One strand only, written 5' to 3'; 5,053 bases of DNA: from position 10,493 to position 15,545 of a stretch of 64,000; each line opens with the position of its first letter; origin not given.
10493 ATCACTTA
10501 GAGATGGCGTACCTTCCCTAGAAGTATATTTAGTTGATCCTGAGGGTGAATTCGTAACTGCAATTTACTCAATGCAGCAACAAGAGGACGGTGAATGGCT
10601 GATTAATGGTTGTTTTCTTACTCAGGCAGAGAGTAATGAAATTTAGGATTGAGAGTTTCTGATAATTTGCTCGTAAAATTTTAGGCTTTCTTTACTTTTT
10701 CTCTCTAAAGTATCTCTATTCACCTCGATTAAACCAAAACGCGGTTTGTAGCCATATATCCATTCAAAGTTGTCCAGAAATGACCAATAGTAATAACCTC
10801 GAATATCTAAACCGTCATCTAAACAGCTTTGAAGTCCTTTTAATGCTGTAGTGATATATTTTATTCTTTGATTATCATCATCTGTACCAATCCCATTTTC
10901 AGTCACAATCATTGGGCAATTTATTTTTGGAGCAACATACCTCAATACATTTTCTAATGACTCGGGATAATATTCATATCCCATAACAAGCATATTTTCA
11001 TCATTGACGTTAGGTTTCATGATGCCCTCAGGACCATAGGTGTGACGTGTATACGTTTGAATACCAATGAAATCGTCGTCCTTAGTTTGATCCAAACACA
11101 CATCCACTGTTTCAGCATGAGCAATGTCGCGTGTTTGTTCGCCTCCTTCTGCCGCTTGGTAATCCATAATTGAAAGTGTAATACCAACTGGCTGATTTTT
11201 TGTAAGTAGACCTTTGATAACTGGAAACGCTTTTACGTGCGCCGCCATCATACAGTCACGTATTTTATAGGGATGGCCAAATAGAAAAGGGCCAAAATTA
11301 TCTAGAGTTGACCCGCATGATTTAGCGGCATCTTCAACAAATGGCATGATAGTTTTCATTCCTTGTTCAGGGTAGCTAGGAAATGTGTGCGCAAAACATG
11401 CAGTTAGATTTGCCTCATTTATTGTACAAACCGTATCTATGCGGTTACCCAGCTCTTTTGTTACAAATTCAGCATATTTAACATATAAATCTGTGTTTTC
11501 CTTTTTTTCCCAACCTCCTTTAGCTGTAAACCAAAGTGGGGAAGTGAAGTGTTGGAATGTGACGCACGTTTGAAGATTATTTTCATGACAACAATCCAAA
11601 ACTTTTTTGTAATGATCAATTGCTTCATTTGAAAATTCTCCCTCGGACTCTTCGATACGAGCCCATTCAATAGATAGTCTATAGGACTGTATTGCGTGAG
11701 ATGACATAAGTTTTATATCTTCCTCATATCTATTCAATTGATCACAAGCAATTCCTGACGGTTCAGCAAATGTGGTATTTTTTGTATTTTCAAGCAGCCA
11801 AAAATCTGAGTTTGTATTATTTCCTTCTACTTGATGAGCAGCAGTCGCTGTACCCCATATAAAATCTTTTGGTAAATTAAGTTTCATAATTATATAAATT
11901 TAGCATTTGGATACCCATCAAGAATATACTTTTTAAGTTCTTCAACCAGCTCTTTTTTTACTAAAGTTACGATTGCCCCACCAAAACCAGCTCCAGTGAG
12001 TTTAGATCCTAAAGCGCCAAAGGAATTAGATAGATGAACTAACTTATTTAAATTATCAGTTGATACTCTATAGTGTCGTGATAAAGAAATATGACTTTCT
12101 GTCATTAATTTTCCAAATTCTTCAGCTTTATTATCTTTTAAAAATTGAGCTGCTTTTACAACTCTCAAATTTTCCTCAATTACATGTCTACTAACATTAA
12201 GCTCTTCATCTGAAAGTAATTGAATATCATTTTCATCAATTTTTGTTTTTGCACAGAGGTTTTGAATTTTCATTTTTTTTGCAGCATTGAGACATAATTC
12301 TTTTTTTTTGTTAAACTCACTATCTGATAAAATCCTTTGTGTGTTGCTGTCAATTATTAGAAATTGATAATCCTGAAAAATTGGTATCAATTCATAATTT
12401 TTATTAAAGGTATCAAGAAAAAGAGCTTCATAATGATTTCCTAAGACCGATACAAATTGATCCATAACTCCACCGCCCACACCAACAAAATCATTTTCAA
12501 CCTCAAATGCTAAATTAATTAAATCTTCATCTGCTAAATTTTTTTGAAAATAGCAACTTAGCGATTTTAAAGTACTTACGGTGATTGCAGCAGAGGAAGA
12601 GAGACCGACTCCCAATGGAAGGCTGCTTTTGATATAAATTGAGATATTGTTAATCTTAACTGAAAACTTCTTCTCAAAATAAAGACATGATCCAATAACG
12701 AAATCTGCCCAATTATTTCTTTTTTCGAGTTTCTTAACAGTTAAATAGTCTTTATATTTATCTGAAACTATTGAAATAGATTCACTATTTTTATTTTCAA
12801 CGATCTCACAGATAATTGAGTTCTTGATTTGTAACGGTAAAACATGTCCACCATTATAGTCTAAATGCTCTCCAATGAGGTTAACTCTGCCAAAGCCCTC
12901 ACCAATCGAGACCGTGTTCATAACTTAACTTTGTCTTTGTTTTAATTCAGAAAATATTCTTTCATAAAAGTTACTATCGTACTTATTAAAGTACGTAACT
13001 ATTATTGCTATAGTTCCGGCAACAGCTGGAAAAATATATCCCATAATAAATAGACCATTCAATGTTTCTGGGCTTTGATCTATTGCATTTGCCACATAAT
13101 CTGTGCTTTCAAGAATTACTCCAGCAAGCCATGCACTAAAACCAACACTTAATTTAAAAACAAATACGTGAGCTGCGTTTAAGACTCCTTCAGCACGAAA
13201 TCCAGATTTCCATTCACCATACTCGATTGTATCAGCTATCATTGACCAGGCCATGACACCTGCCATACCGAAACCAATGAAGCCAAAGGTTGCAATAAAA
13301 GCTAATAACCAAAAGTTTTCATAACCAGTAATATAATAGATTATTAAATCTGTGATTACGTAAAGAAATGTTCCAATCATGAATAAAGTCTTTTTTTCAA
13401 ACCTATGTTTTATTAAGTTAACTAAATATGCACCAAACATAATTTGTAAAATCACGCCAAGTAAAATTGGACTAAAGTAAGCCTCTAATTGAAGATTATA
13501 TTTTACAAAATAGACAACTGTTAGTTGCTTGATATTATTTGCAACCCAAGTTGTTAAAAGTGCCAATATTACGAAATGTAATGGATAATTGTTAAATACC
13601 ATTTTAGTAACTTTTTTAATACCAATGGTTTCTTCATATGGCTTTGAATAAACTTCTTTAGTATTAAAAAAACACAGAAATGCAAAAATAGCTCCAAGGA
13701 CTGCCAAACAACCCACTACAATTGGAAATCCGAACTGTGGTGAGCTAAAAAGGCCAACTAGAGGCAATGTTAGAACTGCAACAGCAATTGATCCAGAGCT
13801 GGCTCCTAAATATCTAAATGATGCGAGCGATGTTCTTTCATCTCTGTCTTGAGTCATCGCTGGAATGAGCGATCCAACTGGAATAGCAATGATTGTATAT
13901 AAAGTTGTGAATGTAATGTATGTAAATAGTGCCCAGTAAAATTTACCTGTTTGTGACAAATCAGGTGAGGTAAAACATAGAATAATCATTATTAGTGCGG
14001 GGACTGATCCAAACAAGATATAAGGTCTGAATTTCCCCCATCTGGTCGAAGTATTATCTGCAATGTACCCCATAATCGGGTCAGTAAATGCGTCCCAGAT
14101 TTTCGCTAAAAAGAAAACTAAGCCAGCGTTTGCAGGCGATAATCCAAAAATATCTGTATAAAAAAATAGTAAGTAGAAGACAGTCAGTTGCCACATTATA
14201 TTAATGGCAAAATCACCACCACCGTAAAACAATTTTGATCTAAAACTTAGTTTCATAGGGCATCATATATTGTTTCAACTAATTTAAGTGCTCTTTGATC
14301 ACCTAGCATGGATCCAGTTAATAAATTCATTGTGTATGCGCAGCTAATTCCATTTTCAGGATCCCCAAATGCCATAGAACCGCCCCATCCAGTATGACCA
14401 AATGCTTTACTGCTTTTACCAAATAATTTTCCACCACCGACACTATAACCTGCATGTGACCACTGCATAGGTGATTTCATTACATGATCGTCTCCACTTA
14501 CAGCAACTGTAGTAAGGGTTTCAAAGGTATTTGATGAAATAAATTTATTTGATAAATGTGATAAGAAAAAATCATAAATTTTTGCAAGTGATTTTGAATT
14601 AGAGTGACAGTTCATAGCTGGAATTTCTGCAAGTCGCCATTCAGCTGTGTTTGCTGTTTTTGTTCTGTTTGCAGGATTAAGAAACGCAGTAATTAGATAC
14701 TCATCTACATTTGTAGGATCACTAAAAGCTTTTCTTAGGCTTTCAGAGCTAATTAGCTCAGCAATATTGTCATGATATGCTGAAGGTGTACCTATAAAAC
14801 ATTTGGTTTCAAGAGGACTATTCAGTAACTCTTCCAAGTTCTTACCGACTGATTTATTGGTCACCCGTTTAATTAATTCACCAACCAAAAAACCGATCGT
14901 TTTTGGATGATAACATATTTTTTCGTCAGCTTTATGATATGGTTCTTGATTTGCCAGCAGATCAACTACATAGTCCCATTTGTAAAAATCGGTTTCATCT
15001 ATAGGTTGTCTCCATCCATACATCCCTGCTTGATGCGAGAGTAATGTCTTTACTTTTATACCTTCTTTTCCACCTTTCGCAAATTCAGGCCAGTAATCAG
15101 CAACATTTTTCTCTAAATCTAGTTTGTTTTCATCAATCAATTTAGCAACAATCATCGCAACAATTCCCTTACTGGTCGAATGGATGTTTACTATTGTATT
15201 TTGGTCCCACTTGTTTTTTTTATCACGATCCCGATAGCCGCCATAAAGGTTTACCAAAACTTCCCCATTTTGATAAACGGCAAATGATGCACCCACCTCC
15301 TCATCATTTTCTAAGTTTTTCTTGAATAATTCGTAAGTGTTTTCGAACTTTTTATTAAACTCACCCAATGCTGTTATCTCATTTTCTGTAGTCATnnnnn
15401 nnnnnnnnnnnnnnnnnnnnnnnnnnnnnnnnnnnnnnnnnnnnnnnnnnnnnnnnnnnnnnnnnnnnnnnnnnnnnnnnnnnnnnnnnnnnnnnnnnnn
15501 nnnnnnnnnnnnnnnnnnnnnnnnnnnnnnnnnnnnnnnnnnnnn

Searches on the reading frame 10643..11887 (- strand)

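Call 71: search_protein_families(library=ncbifam, proteins=[window:10643-11887:-])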
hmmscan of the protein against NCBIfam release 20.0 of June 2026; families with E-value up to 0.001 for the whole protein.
window:10643-11887:- (414 aa): 8 families
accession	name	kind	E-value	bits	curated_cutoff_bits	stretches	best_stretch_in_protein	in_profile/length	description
TIGR03356.1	BGL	equivalog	2e-75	254.3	478.5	2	6-168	2-171/427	GH1 family beta-glucosidase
NF010036.0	PRK13511.1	subfamily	1e-52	179.3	610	2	3-167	3-169/469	6-phospho-beta-galactosidase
TIGR01233.1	lacG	equivalog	2.4e-39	135.5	561.2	2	4-170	3-171/472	6-phospho-beta-galactosidase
NF041004.1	Beta_gal_BgaS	equivalog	1.4e-37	129.4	475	2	299-411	353-465/479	beta-galactosidase BgaS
NF007154.0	PRK09589.1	subfamily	1.1e-29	103.6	624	2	43-178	58-196/476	6-phospho-beta-glucosidase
NF011589.0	PRK15014.1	subfamily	1.3e-25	90.6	686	3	43-162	60-182/477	6-phospho-beta-glucosidase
NF007356.0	PRK09852.1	subfamily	6.1e-24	84.5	623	2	42-161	61-183/474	6-phospho-beta-glucosidase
NF007158.0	PRK09593.1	subfamily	3e-23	82.3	639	2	43-161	64-185/478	6-phospho-beta-glucosidase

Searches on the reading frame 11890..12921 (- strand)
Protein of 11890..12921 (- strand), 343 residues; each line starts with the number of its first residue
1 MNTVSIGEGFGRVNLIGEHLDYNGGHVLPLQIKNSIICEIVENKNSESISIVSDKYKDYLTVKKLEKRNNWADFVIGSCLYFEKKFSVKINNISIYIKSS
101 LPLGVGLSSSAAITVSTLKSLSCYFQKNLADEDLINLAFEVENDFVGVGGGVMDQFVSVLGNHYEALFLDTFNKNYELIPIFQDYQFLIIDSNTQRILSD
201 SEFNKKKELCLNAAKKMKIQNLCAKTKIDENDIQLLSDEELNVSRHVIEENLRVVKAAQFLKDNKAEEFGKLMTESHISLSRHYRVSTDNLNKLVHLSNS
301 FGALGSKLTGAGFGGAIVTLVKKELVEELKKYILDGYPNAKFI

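Call 71: search_protein_families(library=ncbifam, proteins=[window:11890-12921:-])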
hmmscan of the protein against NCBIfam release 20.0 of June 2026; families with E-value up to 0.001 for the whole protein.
window:11890-12921:- (343 aa): 17 families
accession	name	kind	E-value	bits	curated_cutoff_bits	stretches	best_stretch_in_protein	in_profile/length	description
NF003006.0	PRK03817.1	equivalog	5.5e-92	308.5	443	1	11-338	8-330/352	galactokinase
NF003705.0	PRK05322.1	equivalog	1.6e-77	260.9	385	1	11-338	26-366/388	galactokinase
TIGR00131.1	gal_kin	equivalog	1.9e-71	241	226.65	1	11-339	24-368/388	galactokinase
NF003472.0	PRK05101.1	equivalog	4.2e-67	226.7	499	1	10-339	26-362/382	galactokinase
NF001816.0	PRK00555.1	equivalog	3.1e-50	171.2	509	1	9-332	7-335/363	galactokinase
TIGR00549.1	mevalon_kin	equivalog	1.2e-33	116.8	163.05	2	11-194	3-178/276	mevalonate kinase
NF003036.0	PRK03926.1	equivalog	2.3e-26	92.6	403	2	87-162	70-144/302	mevalonate kinase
NF049969.1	GlMnHpPKinHddA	equivalog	1.8e-14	54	600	1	22-331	26-318/338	D-glycero-D-manno-heptose 7-phosphate kinase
TIGR00191.1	thrB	equivalog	3.5e-10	39.2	168.25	1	63-159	52-147/304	homoserine kinase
NF002288.1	PRK01212.1-4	equivalog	2.8e-07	29.9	194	1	65-143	53-127/303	homoserine kinase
TIGR01920.1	Shik_kin_archae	equivalog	4.2e-06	26.3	126.85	1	82-162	60-140/266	shikimate kinase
NF009948.0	PRK13412.1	equivalog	2.8e-05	22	721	1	93-323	727-937/974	bifunctional fucokinase/fucose-1-phosphate guanylyltransferase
TIGR01220.1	Pmev_kin_Gr_pos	equivalog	8.2e-05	21.8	165.7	0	42-140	48-152/358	phosphomevalonate kinase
NF011205.0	PRK14611.1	equivalog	0.00017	21.2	364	1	71-148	60-136/275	4-(cytidine 5'-diphospho)-2-C-methyl-D-erythritol kinase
NF040725.1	panto_kin_Meth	equivalog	0.00017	20.7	380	1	93-144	86-137/286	pantoate kinase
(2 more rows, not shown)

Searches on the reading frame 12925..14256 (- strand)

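Call 71: search_protein_families(library=ncbifam, proteins=[window:12925-14256:-])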
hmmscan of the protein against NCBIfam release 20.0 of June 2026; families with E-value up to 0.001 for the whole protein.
window:12925-14256:- (443 aa): 6 families
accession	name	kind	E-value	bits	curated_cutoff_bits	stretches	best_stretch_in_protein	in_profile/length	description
TIGR00792.1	gph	subfamily_domain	1.5e-117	392.9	231.35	1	8-441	1-437/437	glycoside-pentoside-hexuronide (GPH):cation symporter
NF007237.0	PRK09669.1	subfamily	1.2e-80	271.5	610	1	2-441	5-445/461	putative symporter YagG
NF007353.0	PRK09848.1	equivalog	4e-73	246.8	528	1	2-442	4-445/457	glucuronide transporter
NF007749.0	PRK10429.1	equivalog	2.6e-70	237.6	456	1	1-439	1-448/473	melibiose:sodium transporter MelB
NF008526.0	PRK11462.1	equivalog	2.9e-66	224.1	836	1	3-440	6-444/460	glycoside-pentoside-hexuronide family transporter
TIGR01301.1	GPH_sucrose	subfamily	8.1e-07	28.2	511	1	19-101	17-98/476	sucrose/proton symporter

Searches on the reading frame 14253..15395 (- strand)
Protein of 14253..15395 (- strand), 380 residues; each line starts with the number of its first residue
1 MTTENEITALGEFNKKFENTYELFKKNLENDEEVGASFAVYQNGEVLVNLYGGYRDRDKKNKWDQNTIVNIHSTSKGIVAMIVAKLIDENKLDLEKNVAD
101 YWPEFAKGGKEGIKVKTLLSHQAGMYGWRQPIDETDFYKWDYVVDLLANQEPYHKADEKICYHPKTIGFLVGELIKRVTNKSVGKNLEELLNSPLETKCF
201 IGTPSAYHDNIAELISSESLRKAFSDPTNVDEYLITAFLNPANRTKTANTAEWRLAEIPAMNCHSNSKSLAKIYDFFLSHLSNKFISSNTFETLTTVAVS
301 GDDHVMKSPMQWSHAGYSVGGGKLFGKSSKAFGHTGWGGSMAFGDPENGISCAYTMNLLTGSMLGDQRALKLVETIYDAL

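Call 71: search_protein_families(library=ncbifam, proteins=[window:14253-15395:-])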
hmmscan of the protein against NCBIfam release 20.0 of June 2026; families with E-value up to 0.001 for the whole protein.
window:14253-15395:- (380 aa): 22 families
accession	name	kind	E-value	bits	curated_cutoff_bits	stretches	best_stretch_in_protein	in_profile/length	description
NF052353.1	EstBLacLipLMycb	equivalog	7.1e-43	147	650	1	13-371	19-384/420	esterase/beta-lactamase LipL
NF038269.1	lipase_LipE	equivalog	2e-18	66.7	750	1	65-369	84-393/407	lipase LipE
NF033085.1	bla_class_C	equivalog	8.7e-12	44.5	415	1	25-210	13-194/356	class C beta-lactamase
NF002968.0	PRK03642.1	equivalog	1.3e-09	37.4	385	1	50-198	79-238/432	penicillin binding protein PBP4B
NF033698.1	blaCSA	exception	3.7e-07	29.4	884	1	35-213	41-214/375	CSA family class C beta-lactamase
NF000185.2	BlaEC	exception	1.9e-06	27.1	850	1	34-211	42-215/377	BlaEC family class C beta-lactamase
NF052559.1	MthAcHydAcmB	equivalog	5.6e-06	25.3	550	1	27-107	17-98/391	methyl acetate hydrolase AcmB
NF012173.1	CMY2-MIR-ACT-EC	exception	8.3e-06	24.8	680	1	35-207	47-215/380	CMY2/MIR/ACT/EC family class C beta-lactamase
NF040478.1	blaLAQ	exception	2.8e-05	23.2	850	1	34-180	45-186/380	LAQ family class C beta-lactamase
NF000191.1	CMY2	exception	4.2e-05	22.5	800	1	39-194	51-201/381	CMY-2 family class C beta-lactamase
NF033700.1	blaCMA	exception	8.4e-05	21.8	887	1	35-212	41-213/375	CMA family class C beta-lactamase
NF007943.0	PRK10662.1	equivalog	0.00013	20.7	266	1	31-124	48-143/380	D-alanyl-D-alanine-carboxypeptidase/endopeptidase AmpH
NF000425.2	blaADC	exception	0.00017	20.9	800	1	23-197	39-208/383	ADC family extended-spectrum class C beta-lactamase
NF000187.3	BlaMIR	exception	0.00018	20.8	882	1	61-184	72-191/381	MIR family cephalosporin-hydrolyzing class C beta-lactamase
NF038238.1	blaBUT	exception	0.00019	20.6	850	1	34-176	48-185/383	BUT family class C beta-lactamase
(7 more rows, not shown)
